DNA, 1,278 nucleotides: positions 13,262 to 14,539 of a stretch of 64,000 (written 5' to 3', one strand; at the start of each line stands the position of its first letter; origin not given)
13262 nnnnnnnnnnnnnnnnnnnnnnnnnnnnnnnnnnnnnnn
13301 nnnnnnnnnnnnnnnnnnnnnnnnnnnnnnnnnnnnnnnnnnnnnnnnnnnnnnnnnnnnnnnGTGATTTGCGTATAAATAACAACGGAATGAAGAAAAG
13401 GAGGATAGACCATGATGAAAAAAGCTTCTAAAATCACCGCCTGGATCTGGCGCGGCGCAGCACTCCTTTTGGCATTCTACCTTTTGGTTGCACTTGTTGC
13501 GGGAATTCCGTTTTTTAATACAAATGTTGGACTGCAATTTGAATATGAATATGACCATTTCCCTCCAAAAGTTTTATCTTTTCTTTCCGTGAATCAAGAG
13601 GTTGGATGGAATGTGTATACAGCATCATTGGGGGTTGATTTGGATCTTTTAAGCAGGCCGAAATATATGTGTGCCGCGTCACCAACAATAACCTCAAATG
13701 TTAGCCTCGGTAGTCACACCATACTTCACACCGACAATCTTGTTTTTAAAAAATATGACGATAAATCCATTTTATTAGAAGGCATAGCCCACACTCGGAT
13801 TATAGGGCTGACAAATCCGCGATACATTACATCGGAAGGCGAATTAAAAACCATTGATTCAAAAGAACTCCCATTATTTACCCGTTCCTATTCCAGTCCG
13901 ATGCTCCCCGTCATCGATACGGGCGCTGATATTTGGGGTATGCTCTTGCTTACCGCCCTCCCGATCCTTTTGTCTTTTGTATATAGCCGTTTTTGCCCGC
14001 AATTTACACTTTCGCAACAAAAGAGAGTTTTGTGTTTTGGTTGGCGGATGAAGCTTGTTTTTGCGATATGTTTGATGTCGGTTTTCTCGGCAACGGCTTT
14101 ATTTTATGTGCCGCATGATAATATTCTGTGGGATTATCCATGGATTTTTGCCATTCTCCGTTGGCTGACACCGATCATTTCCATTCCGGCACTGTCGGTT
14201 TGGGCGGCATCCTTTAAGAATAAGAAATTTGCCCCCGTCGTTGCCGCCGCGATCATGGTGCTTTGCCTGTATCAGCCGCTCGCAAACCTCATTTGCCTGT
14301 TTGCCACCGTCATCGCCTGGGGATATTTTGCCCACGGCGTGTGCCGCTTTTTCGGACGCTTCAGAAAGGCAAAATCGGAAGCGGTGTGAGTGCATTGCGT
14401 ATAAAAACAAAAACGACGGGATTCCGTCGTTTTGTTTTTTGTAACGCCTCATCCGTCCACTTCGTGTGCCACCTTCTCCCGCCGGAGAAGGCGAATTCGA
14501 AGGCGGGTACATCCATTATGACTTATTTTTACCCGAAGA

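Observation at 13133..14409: Paralog mosaic: a TM module kept amino-acid-identical by synonymous-only divergence, flanking low-GC hypervariable ectodomains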

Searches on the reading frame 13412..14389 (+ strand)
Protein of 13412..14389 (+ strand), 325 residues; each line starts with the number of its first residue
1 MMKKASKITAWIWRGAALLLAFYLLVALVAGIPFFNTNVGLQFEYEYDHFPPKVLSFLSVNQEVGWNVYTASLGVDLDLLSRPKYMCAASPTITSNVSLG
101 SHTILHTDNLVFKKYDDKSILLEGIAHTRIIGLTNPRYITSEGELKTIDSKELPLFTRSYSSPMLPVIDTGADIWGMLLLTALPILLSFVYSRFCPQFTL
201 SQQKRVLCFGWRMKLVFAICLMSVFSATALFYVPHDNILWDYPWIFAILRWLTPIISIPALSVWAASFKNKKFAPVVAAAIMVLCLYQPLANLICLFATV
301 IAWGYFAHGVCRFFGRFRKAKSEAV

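Call 6: search_protein_families(library=pfam, proteins=[window:13412-14389:+], max_evalue=0.1)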
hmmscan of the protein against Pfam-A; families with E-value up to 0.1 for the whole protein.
window:13412-14389:+ (325 aa): 0 families

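Call 9: find_homologous_proteins(query=window:13412-14389:+)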
Query window:13412-14389:+ (325 aa): 9 proteins with E <= 0.001 among 8000 candidates.
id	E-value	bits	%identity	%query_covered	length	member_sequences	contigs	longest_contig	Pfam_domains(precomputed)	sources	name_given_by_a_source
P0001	3.7e-217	738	100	100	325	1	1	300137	-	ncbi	-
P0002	2.1e-151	522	74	99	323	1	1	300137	-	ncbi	-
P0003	4.8e-105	369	58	100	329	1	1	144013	-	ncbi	-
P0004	8.8e-103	362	56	99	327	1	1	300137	-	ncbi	-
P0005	1.1e-98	349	55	100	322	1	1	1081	-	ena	-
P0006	4.2e-95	337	53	97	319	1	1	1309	-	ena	-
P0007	7.2e-71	257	44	100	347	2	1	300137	-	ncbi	-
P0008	6.1e-70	254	43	100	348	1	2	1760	-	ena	-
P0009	2.0e-59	220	39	99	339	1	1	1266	-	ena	-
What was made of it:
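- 13412..14389 (+): Paralog B (325 aa). Conserved N-terminal and helix-1 block 13412-13533; variable ectodomain about 13534-13798; helix 2-3 region 13799-14161; C-terminal module 14162-14389. Identical to database protein P0001 (call 9).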

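Call 12: find_encoding_contigs(protein=P0004, flank=10000, max_places=3)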
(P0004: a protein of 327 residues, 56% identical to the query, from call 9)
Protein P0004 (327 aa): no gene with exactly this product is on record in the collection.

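Call 13: find_encoding_contigs(protein=P0003, flank=10000, max_places=3)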
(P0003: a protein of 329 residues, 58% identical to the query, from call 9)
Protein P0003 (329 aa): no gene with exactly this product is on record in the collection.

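Call 16: find_related_loci(query=A2, collection=genome_contigs, flank=10000)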
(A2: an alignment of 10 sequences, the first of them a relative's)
Query A2 (325 aa) in genome_contigs; peptide patterns used: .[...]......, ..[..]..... (x = any residue, [..] = any of these).
51 stretches matched a pattern, but none encodes a relative of the query by tblastn (E <= 1e-3).

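Call 24: find_related_loci(query=A2, collection=viral_contigs, flank=10000)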
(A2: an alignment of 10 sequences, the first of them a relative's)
Query A2 (325 aa) in viral_contigs; peptide patterns used: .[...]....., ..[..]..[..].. (x = any residue, [..] = any of these).
55 stretches matched a pattern, but none encodes a relative of the query by tblastn (E <= 1e-3).

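Call 25: find_related_loci(query=A2, collection=metagenome_contigs, flank=10000)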
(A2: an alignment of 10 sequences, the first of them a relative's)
Query A2 (325 aa) in metagenome_contigs; peptide patterns used: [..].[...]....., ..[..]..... (x = any residue, [..] = any of these).
139 stretches matched a pattern, but none encodes a relative of the query by tblastn (E <= 1e-3).
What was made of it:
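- Tried and rejected: Scans with family peptide patterns found no relative in GTDB species representatives (call 16), IMG/VR (call 24) or JGI metagenomes (call 25).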

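Call 26: predict_structure(alignment_id=A2)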
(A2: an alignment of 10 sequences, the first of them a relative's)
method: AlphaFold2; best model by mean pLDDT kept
length: 325 residues; sequences in the alignment: 10
mean_pLDDT: 55.8   pTM: 0.40
mean pLDDT of the five models: 55.8, 49.9, 48.5, 47.3, 44.1
residues with pLDDT >= 90: 0; 70-90: 68; 50-70: 123; < 50: 134
segments of 3 or more residues with pLDDT < 50: 1-5, 31-59, 161-177, 195-215, 221-243, 246-252, 282-287, 289-293
pLDDT, mean of each block of 10 residues (from residue 1): 49 61 56 37 42 43 58 68 69 76 76 74 77 80 82 71 39 46 51 44 42 49 44 42 49 48 54 56 48 49 51 55 48
secondary structure, 60 per line:
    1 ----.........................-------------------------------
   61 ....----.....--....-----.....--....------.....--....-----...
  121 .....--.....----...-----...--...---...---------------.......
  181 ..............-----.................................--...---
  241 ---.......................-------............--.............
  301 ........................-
elements in order: H5-29 E61-64 E69-73 E76-79 E85-89 E92-95 E102-106 E109-112 H118-125 E128-132 E137-139 E145-147 E156-158 H174-194 H200-232 H244-266 H274-285 H288-324

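Call 27: search_protein_representatives(alignment_id=A2)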
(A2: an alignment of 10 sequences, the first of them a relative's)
Query: 10 sequences, 330 profile positions. Proteins with E-value up to 0.001 (for the whole library): 3; up to 1e-10: 3; up to 1e-30: 3. The best 3 are listed.
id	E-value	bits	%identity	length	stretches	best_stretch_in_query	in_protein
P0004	4.3e-145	499.9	-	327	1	2-328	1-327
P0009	3.0e-130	451.1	-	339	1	2-328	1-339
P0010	8.2e-45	170.3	-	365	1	6-312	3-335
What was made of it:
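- The family is absent from all other sampled bacteria (calls 9, 16, 25, 27).
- Tried and rejected: A full HMM search of 1.84 billion cluster representatives found only three clusters (call 27).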

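Call 32: find_encoding_contigs(protein=P0010, flank=10000, max_places=5)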
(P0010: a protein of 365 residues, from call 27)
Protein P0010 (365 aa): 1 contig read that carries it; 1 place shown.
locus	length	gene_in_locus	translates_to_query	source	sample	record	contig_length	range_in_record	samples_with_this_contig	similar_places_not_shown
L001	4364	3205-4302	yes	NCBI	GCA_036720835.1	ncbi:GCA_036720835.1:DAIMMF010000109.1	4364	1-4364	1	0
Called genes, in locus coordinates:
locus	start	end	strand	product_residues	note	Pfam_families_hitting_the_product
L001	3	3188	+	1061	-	?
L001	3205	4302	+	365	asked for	-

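Call 34: search_protein_families(library=pfam, proteins=[L001:3-3188:+, P0010], max_evalue=0.1)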
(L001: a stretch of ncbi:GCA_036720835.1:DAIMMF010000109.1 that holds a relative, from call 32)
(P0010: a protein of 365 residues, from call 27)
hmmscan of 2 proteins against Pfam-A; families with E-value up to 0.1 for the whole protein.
L001:3-3188:+ (1061 aa): 4 families
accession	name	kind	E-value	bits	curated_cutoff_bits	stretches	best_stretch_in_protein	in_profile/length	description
PF14200.12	RicinB_lectin_2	-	5.2e-19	69.2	25.6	2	488-562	11-87/89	Ricin-type beta-trefoil lectin domain-like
PF24517.2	CBM96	-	2.1e-08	34.6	26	1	175-352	7-163/164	Carbohydrate-binding module family 96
PF00688.24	TGFb_propeptide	-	0.018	15.1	25.8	1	220-320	118-209/242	TGF-beta propeptide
PF00652.28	Ricin_B_lectin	-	0.034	14.8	29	1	491-568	2-75/126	Ricin-type beta-trefoil lectin domain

P0010 (365 aa): 1 family
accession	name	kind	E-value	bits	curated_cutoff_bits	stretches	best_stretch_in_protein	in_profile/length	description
PF10628.14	CotE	-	0.031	14.2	25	1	83-157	36-102/177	Outer spore coat protein E (CotE)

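Call 35: find_encoding_contigs(protein=P0001, flank=1000, max_places=3)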
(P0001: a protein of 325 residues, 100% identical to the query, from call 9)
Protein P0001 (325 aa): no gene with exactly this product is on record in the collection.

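Call 36: fold_search(model_id=the predicted structure, library=pdb)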
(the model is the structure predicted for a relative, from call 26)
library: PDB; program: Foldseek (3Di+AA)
matches with E <= 10: 51; with E <= 0.001: 0
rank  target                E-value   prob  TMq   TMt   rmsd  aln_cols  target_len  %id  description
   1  1a79_A                1.4e+00  0.09  0.08  0.14   5.1        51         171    8  CRYSTAL STRUCTURE OF THE TRNA SPLICING ENDONUCLEASE FROM METHANOCOCCUS JANNASCHII (released 1999-06-01)
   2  9o5e_H                3.1e+00  0.04  0.10  0.04   8.0        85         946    5  The dimeric KICSTOR-GATOR1 supercomplex (released 2026-01-21)
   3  3l18_A                3.7e+00  0.04  0.07  0.11   8.0        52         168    8  Ton1285, an Intracellular Protease from Thermococcus onnurineus NA1 (released 2010-12-15)
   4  4hcj                  3.7e+00  0.01  0.08  0.12   9.8        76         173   12  Crystal Structure of ThiJ/PfpI Domain Protein from Brachyspira murdochii (released 2012-10-24)
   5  8hqs_B                4.5e+00  0.02  0.07  0.06   9.1        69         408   20  Cryo-EM structure of 8-subunit Smc5/6 head region (released 2024-06-19)
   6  2w11_A                4.8e+00  0.01  0.08  0.11   9.2        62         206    8  Structure of the L-2-haloacid dehalogenase from Sulfolobus tokodaii (released 2008-12-09)
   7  4euk_B                5.1e+00  0.06  0.11  0.20  14.1       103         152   14  Crystal structure (released 2013-02-20)
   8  1x74_A                5.1e+00  0.01  0.07  0.06  12.3        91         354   11  Alpha-methylacyl-CoA racemase from Mycobacterium tuberculosis- mutational and structural characterization of the fold  (released 2005-01-18)
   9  8usx_A                5.4e+00  0.06  0.11  0.06  12.2        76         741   16  Glycine-bound GluN1a-3A NMDA receptor (released 2024-04-17)
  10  3kwc_B                5.4e+00  0.01  0.08  0.10  12.6       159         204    8  Oxidized, active structure of the beta-carboxysomal gamma-Carbonic Anhydrase, CcmM (released 2010-02-23)
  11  2ch7_A                5.7e+00  0.02  0.12  0.12  40.6       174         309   17  Crystal structure of the cytoplasmic domain of a bacterial chemoreceptor from Thermotoga maritima (released 2006-04-18)
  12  4urj_D                5.7e+00  0.01  0.05  0.08   9.4        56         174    9  Crystal structure of human BJ-TSA-9 (released 2014-10-01)
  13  1p7y_A                5.7e+00  0.01  0.07  0.04  14.0        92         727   13  Crystal structure of the D181A variant of catalase HPII from E. coli (released 2003-09-09)
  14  9i32_B                6.1e+00  0.01  0.06  0.06  11.9        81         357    7  Alpha-Methylacyl-CoA racemase from Mycobacterium tuberculosis in complex with isobutanoyl-CoA (released 2025-06-11)
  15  4urj_A                6.5e+00  0.02  0.05  0.09   9.3        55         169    5  Crystal structure of human BJ-TSA-9 (released 2014-10-01)
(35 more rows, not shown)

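Call 39: search_protein_families(library=ncbifam, proteins=[window:13412-14389:+], max_evalue=0.1)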
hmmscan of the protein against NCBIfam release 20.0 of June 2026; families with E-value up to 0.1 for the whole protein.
window:13412-14389:+ (325 aa): 0 families

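Call 47: search_protein_families(library=pfam, proteins=[L001:1902-3188:+], max_evalue=10)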
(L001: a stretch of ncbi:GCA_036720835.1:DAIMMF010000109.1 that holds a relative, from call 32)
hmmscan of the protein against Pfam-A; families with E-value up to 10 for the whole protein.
L001:1902-3188:+ (428 aa): 0 families

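Call 55: find_encoding_contigs(protein=P0006, flank=3000, max_places=3)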
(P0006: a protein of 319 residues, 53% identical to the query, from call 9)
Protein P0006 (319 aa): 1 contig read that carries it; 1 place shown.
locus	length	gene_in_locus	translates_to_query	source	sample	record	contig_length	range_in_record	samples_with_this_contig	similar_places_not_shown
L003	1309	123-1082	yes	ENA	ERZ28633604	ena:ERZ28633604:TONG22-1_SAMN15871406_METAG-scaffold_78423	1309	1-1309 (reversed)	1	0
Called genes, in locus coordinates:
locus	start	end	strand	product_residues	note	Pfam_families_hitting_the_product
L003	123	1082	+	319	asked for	-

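Call 56: find_encoding_contigs(protein=P0009, flank=3000, max_places=3)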
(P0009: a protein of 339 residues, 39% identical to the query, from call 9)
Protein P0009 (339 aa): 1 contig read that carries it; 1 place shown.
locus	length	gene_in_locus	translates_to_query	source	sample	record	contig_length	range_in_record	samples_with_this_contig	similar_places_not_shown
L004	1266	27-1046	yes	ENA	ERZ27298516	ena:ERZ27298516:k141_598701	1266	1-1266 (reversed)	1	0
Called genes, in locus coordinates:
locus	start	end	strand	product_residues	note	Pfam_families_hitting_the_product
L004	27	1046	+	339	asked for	-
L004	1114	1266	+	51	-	?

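Call 57: find_encoding_contigs(protein=P0008, flank=3000, max_places=3)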
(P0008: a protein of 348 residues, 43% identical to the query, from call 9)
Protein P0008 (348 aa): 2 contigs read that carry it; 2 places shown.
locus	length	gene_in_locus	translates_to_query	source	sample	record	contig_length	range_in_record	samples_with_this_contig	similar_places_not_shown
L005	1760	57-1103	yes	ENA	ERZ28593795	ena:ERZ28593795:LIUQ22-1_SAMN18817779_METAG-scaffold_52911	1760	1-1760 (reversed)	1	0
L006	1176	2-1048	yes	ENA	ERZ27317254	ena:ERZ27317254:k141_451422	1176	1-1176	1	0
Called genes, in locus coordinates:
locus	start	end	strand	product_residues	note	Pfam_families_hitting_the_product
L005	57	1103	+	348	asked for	-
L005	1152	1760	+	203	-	?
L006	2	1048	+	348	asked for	?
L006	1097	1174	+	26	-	?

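Call 58: find_encoding_contigs(protein=P0005, flank=3000, max_places=3)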
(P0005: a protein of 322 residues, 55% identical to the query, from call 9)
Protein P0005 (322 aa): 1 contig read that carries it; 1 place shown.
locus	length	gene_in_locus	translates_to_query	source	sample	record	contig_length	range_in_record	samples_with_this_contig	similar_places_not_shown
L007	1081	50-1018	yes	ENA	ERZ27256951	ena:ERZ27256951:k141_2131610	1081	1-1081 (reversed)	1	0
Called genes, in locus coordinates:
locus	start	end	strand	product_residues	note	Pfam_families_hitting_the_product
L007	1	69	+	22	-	?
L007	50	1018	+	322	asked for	-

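Call 63: search_protein_families(library=padloc, proteins=[window:13412-14389:+, P0010], max_evalue=0.1)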
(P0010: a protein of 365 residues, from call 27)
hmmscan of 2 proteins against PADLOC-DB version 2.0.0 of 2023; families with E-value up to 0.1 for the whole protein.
window:13412-14389:+ (325 aa): 0 families

P0010 (365 aa): 0 families

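Call 84: search_solved_structures(query=A2, max_evalue=10)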
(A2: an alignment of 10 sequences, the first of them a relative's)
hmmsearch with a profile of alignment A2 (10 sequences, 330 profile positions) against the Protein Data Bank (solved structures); distinct sequences matched with E-value up to 10: 0.
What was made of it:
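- On Known immunity families (DUF600/EsaG, TipC, DUF443/TsaI, Imm families) and defence models: The family profile gave no PDB hit (call 84).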

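Call 85: search_protein_families(library=phrogs, proteins=[window:13412-14389:+, P0010], max_evalue=0.01)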
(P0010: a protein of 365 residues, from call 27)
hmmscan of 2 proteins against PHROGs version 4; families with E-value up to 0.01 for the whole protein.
window:13412-14389:+ (325 aa): 0 families

P0010 (365 aa): 0 families
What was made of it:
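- The membrane family matches no known immunity family, defence model or solved structure (calls 6, 39, 63, 84, 85).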

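Call 88: list_cluster_members(proteins=[L001:3-3188:+])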
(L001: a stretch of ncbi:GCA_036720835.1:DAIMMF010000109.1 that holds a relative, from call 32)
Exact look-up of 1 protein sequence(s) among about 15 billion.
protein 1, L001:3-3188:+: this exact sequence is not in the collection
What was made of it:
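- Tried and rejected: The cluster look-up for the L001 ortholog failed (call 88).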
